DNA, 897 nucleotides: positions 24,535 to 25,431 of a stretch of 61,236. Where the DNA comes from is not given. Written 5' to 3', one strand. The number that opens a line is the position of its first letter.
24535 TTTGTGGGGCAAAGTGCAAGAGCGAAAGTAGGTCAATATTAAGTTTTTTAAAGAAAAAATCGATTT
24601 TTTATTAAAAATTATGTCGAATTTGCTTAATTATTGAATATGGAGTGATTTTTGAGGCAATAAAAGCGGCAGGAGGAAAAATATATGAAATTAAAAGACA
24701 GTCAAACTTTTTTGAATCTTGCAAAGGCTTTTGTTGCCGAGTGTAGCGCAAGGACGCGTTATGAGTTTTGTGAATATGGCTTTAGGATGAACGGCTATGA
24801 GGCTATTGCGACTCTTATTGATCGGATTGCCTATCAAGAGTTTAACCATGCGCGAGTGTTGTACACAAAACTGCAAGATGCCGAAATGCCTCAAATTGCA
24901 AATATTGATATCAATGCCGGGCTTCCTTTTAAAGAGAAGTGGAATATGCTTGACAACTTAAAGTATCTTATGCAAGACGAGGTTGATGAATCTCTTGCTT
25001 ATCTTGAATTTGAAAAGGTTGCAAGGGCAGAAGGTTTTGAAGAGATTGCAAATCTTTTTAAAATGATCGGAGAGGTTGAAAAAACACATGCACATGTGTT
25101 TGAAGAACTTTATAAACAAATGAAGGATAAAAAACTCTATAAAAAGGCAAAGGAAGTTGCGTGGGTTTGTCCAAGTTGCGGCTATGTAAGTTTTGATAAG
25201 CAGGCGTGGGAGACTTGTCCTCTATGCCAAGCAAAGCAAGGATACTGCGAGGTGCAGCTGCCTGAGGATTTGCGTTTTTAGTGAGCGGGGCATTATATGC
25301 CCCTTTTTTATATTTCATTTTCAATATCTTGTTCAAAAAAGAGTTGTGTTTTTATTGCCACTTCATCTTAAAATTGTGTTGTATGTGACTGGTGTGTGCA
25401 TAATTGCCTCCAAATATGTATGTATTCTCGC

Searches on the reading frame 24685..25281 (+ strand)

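Call 3: search_protein_families(library=pfam, proteins=[window:24685-25281:+], max_evalue=0.1)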
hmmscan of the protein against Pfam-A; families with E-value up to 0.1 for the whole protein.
window:24685-25281:+ (198 aa): 11 families
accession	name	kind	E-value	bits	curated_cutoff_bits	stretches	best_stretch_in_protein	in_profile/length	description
PF02915.23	Rubrerythrin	-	1.3e-21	77.9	22.8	2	90-154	1-65/137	Rubrerythrin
PF21349.2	RUBY_RBDX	-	1.3e-05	24.9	26.5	1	160-187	1-28/30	Rubrerythrin, rubredoxin-like domain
PF00210.30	Ferritin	-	0.00013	22.4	24.5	1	15-147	7-140/142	Ferritin-like domain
PF01155.25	HypA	-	0.00039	20.9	28.9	1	110-185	15-96/112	Hydrogenase/urease nickel incorporation, metallochaperone, hypA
PF09334.17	tRNA-synt_1g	-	0.00079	18.7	20.1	1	132-187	93-148/391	tRNA synthetases class I (M)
PF10571.15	UPF0547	-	0.015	15.8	29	0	161-168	16-23/26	Uncharacterised protein family UPF0547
PF23458.2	DUF7130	-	0.015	15.6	35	1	154-185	48-80/89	Domain of unknown function (DUF7130)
PF14206.11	Cys_rich_CPCC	-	0.016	15.4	24.5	1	162-188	3-31/75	Cysteine-rich CPCC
PF18551.6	TackOD1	-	0.033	14.2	32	1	119-184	33-97/188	Thaumarchaeal output domain 1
PF23145.1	Zf_2nd_IFT121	-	0.041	14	25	1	158-183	15-42/45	IFT121, second zinc finger domain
PF13668.12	Ferritin_2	-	0.095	13.3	24.7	0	39-96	39-77/138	Ferritin-like domain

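Call 4: search_protein_families(library=ncbifam, proteins=[window:24685-25281:+], max_evalue=0.1)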
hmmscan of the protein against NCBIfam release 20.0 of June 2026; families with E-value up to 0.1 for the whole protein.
window:24685-25281:+ (198 aa): 11 families
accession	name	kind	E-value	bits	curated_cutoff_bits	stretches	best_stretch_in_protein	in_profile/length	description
NF045767.1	RuberyRbr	equivalog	1.6e-43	149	200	1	2-191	3-190/194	rubrerythrin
NF045783.1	Nigrythrn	equivalog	1.5e-13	51.3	340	2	88-149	29-90/202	nigerythrin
TIGR00398.1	metG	equivalog_domain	0.00052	18.8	336.35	1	132-189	93-150/530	methionine--tRNA ligase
NF001646.0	PRK00420.1-3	equivalog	0.0021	18.3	117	1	146-185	7-46/117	hypothetical protein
NF001385.0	PRK00279.2-3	equivalog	0.0034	17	315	1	100-183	72-154/213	adenylate kinase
NF007638.0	PRK10304.1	equivalog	0.009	16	178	0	85-172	3-85/165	non-heme ferritin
NF006335.0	PRK08565.1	equivalog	0.045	11.2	1402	1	146-192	1041-1089/1116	DNA-directed RNA polymerase subunit B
NF045676.1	FeExpMbfA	equivalog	0.051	13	450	0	37-151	37-156/318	iron exporter MbfA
TIGR03670.1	rpoB_arch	equivalog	0.051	11.8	811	1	145-193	524-574/599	DNA-directed RNA polymerase subunit B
NF033497.1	rubre_like_arch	subfamily_domain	0.066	12.9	32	0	162-181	3-22/34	rubrerythrin-like domain-containing protein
TIGR00515.1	accD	equivalog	0.068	12.5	317.45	0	29-55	51-77/285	acetyl-CoA carboxylase, carboxyltransferase subunit beta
